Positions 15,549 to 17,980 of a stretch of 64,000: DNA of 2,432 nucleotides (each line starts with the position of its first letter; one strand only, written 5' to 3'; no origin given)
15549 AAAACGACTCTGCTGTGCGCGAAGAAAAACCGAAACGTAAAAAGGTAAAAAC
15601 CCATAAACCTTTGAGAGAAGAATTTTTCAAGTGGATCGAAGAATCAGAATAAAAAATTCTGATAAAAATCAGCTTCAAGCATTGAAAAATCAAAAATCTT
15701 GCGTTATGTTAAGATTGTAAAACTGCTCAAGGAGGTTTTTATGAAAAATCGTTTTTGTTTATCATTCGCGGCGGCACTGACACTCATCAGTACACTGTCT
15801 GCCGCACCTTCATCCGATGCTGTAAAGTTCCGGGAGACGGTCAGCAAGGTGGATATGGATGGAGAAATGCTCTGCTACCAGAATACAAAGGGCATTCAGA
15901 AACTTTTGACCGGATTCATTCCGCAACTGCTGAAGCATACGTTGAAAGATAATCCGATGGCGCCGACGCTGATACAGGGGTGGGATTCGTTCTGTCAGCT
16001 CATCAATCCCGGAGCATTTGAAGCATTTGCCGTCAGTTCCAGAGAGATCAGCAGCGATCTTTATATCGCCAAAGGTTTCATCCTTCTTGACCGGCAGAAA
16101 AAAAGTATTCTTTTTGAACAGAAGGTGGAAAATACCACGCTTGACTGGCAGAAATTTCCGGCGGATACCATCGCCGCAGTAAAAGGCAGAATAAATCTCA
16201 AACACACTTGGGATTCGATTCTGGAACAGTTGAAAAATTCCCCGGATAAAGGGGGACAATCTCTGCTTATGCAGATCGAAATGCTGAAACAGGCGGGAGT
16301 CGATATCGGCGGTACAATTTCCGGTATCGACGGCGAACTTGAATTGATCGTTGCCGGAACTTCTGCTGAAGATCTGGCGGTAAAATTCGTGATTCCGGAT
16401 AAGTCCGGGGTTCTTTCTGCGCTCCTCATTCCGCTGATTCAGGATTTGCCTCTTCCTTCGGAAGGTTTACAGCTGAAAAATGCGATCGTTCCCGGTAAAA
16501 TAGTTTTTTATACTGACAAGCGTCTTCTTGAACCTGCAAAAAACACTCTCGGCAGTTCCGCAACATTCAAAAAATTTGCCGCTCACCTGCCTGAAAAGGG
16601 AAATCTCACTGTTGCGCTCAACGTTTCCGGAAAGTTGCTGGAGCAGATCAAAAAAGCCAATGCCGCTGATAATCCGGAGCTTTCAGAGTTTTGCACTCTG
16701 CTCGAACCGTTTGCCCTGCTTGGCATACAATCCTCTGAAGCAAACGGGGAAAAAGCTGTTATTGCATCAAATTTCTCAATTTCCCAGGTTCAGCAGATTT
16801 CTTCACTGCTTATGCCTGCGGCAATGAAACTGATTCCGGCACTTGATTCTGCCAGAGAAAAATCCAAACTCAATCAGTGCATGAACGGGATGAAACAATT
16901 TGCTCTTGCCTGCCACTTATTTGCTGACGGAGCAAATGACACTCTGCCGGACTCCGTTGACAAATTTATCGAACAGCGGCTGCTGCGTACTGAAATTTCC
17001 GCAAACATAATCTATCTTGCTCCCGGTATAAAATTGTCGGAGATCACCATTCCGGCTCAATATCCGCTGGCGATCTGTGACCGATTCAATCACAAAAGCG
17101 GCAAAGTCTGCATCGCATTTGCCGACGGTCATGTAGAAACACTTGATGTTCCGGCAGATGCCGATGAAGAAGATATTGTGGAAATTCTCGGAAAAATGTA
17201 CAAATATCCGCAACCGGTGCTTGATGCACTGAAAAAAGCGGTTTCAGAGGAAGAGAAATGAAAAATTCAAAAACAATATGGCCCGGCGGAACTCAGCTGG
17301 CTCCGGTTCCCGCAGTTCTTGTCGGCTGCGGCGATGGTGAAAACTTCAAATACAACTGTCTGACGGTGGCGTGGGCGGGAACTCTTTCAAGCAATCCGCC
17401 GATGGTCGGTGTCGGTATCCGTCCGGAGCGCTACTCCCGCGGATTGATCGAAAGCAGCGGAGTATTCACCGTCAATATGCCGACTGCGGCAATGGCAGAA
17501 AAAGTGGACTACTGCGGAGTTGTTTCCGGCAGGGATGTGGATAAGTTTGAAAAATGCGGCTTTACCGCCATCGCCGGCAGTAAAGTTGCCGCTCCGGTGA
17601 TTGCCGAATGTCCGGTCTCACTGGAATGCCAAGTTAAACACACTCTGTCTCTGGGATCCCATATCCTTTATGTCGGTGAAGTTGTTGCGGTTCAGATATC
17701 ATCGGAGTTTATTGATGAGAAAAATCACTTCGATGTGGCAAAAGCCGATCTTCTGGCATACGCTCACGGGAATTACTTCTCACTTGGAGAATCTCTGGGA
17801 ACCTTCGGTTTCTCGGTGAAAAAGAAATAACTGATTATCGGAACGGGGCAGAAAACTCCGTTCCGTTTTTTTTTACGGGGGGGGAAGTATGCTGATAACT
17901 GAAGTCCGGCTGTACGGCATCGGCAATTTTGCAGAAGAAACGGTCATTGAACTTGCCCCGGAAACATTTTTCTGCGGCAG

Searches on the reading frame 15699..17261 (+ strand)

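Call 7: search_protein_families(library=pfam, proteins=[window:15699-17261:+], max_evalue=0.1)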
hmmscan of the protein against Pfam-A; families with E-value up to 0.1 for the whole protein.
window:15699-17261:+ (520 aa): 1 family
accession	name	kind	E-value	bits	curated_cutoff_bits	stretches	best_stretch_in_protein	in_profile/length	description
PF07596.16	SBP_bac_10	-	0.00037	21.1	23.3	1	384-410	2-28/268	Protein of unknown function (DUF1559)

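Call 8: search_protein_families(library=padloc, proteins=[window:15699-17261:+], max_evalue=0.1)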
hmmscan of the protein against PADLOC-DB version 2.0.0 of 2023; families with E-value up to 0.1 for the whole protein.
window:15699-17261:+ (520 aa): 0 families

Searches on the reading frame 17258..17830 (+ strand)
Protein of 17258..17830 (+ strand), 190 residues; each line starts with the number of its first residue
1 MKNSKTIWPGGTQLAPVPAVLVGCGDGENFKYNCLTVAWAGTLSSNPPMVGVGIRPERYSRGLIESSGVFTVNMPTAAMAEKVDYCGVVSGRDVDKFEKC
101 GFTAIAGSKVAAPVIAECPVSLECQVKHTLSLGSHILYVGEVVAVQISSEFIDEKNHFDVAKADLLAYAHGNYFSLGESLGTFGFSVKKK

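Call 7: search_protein_families(library=pfam, proteins=[window:17258-17830:+], max_evalue=0.1)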
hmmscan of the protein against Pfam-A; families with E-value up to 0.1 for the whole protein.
window:17258-17830:+ (190 aa): 1 family
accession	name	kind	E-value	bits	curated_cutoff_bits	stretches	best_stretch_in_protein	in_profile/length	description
PF01613.24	Flavin_Reduct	-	1e-31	110.6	27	1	16-176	5-152/153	Flavin reductase like domain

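Call 8: search_protein_families(library=padloc, proteins=[window:17258-17830:+], max_evalue=0.1)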
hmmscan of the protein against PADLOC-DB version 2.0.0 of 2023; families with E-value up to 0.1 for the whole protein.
window:17258-17830:+ (190 aa): 0 families

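Call 53: find_related_loci(query=window:17258-17830:+, collection=genome_contigs, flank=10000)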
Query window:17258-17830:+ (190 aa) in genome_contigs; peptide patterns used: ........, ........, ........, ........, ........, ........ (x = any residue, [..] = any of these).
119 stretches matched a pattern; 48 encode a relative of the query (tblastn E <= 1e-3); 48 distinct loci.
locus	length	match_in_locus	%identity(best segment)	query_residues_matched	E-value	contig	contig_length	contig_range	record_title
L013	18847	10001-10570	93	1-190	8e-122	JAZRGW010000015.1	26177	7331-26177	MAG: Victivallaceae bacterium isolate T1900045486_YK20190180.MAGScoT_cleanbin_000009 SGB_7349_k141_1103582, whole genome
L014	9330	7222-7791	91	1-190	3e-119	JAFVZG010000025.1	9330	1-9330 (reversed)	MAG: Lentisphaeria bacterium isolate RGIG5530 Sheep_Colon.Co__c490920, whole genome shotgun sequence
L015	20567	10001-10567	88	2-190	1e-117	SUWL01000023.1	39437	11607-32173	MAG: Lentisphaerae bacterium isolate SIG97 NODE_22260_length_39437_cov_2.112999, whole genome shotgun sequence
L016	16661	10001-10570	88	1-190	2e-117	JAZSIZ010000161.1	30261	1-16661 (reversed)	MAG: Victivallaceae bacterium isolate T1900044567_TS20190033.MAGScoT_cleanbin_000033 SGB_415_k141_2509699, whole genome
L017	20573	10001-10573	88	1-190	3e-116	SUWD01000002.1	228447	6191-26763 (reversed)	MAG: Lentisphaerae bacterium isolate SIG89 NODE_710_length_228447_cov_6.317221, whole genome shotgun sequence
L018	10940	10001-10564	90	3-190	4e-116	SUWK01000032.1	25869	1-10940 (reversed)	MAG: Lentisphaerae bacterium isolate SIG96 NODE_37474_length_25869_cov_8.578898, whole genome shotgun sequence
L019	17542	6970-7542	87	1-190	2e-114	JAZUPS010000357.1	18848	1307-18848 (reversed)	MAG: Victivallaceae bacterium isolate T1900044864_TS20190330.MAGScoT_cleanbin_000027 SGB_3120_k141_470885, whole genome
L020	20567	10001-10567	86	2-190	8e-113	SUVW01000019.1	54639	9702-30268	MAG: Lentisphaerae bacterium isolate SIG82 NODE_3262_length_54639_cov_2.795201, whole genome shotgun sequence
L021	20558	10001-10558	87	5-190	6e-113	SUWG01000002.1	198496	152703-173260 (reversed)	MAG: Lentisphaerae bacterium isolate SIG92 NODE_1064_length_198496_cov_3.510937, whole genome shotgun sequence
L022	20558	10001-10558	82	5-190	8e-108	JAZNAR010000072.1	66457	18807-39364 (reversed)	MAG: Victivallaceae bacterium isolate T1900044745_TS20190211.MAGScoT_cleanbin_000020 SGB_2114_k141_828520, whole genome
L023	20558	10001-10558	82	5-190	1e-107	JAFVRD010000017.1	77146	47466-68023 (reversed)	MAG: Lentisphaeria bacterium isolate RGIG5319 Sheep_Colon-2__c187524, whole genome shotgun sequence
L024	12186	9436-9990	80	5-189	2e-106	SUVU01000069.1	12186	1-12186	MAG: Lentisphaerae bacterium isolate SIG80 NODE_24240_length_12186_cov_1.951323, whole genome shotgun sequence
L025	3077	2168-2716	80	5-187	3e-108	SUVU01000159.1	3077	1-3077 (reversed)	MAG: Lentisphaerae bacterium isolate SIG80 NODE_155371_length_3077_cov_1.420339, whole genome shotgun sequence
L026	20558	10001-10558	70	5-190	4e-90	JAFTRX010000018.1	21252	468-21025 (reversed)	MAG: Lentisphaeria bacterium isolate RGIG4094 Roe_deer_Cecum.Co__c239183, whole genome shotgun sequence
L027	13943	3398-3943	51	5-188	1e-62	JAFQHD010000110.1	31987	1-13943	MAG: Clostridia bacterium isolate RGIG1815 Goat_Cecum-5__c323625, whole genome shotgun sequence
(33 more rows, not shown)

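Call 59: search_protein_families(library=pfam, proteins=[L015:11723-15460:-, L015:11086-11718:-, L016:10644-13025:-, L016:13022-15010:-, L019:7552-8745:+, L019:8742-10781:+, L021:10661-12586:-, L020:10698-12323:-, L017:11480-12574:-, L022:10606-11409:-], max_evalue=0.001)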
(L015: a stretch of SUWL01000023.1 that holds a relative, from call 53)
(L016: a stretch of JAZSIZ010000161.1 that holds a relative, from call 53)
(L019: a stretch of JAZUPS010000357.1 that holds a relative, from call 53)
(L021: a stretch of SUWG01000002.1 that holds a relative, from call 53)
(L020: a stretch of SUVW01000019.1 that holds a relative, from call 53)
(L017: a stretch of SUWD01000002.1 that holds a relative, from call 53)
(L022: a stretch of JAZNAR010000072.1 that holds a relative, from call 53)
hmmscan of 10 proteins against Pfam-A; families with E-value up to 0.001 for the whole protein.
L015:11723-15460:- (1245 aa): 0 families

L015:11086-11718:- (210 aa): 3 families
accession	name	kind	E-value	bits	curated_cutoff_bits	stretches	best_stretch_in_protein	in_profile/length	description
PF04263.21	TPK_catalytic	-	1.1e-21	77.2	30.7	1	20-117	3-105/113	Thiamin pyrophosphokinase, catalytic domain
PF21275.2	Thi_PPkinase_C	-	1e-14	54.6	27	1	130-197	1-65/69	Thiamin pyrophosphokinase, substrate-binding domain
PF04265.19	TPK_B1_binding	-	0.00077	19.5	22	0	146-186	11-53/67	Thiamin pyrophosphokinase, vitamin B1 binding domain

L016:10644-13025:- (793 aa): 1 family
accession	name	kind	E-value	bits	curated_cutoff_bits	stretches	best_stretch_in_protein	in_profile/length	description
PF16126.11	DUF4838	-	8.5e-36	124.1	26.6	1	231-519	57-324/325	Domain of unknown function (DUF4838)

L016:13022-15010:- (662 aa): 0 families

L019:7552-8745:+ (397 aa): 1 family
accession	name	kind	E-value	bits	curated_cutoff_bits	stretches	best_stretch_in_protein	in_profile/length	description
PF11340.13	DUF3142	-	8.7e-14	52.5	30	1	108-243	7-145/202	Protein of unknown function (DUF3142)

L019:8742-10781:+ (679 aa): 0 families

L021:10661-12586:- (641 aa): 1 family
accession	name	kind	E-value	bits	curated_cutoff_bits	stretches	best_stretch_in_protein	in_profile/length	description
PF24696.1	UGSC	-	2.8e-14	54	25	1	41-218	2-170/172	UGSC family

L020:10698-12323:- (541 aa): 2 families
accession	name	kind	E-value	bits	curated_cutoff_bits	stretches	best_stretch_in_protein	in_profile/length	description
PF04616.20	Glyco_hydro_43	-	1.2e-36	127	32.2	1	110-377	11-286/288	Glycosyl hydrolases family 43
PF22633.2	F5_F8_type_C_2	-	1.3e-05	26.1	27.8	1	420-518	2-91/91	NedA-like, galactose-binding domain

L017:11480-12574:- (364 aa): 3 families
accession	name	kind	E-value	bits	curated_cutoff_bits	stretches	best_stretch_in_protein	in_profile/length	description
PF01408.29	GFO_IDH_MocA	-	1.7e-20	74.3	24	1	10-128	1-117/120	Oxidoreductase family, NAD-binding Rossmann fold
PF22725.1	GFO_IDH_MocA_C3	-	1.3e-18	67.6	27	1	140-256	2-123/124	GFO/IDH/MocA C-terminal domain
PF02894.22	GFO_IDH_MocA_C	-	1.8e-10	41.5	22.9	1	144-346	2-204/218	Oxidoreductase family, C-terminal alpha/beta domain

L022:10606-11409:- (267 aa): 2 families
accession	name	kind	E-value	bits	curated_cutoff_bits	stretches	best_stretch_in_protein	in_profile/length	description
PF00149.33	Metallophos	-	2.6e-19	70.8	21.5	1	1-225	1-191/191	Calcineurin-like phosphoesterase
PF12850.12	Metallophos_2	-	2.1e-08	34.8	27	1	1-228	1-122/154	Calcineurin-like phosphoesterase superfamily domain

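Call 60: search_protein_families(library=padloc, proteins=[L015:11723-15460:-, L015:11086-11718:-, L016:10644-13025:-, L016:13022-15010:-, L019:7552-8745:+, L019:8742-10781:+, L021:10661-12586:-, L020:10698-12323:-, L017:11480-12574:-, L022:10606-11409:-], max_evalue=0.00001)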
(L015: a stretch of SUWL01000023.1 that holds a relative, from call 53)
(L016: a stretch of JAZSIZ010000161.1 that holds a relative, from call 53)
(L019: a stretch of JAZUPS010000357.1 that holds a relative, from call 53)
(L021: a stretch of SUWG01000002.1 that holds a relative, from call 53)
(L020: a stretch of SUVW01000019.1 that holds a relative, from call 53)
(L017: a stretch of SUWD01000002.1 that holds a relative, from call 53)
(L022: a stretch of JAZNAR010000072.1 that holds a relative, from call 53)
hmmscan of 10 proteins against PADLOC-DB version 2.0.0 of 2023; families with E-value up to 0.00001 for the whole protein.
L015:11723-15460:- (1245 aa): 0 families

L015:11086-11718:- (210 aa): 0 families

L016:10644-13025:- (793 aa): 0 families

L016:13022-15010:- (662 aa): 0 families

L019:7552-8745:+ (397 aa): 0 families

L019:8742-10781:+ (679 aa): 0 families

L021:10661-12586:- (641 aa): 0 families

L020:10698-12323:- (541 aa): 0 families

L017:11480-12574:- (364 aa): 0 families

L022:10606-11409:- (267 aa): 1 family
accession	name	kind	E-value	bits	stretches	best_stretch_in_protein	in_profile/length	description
PDLC04908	PDC-S10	-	1.2e-09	35.7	1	57-233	30-192/223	-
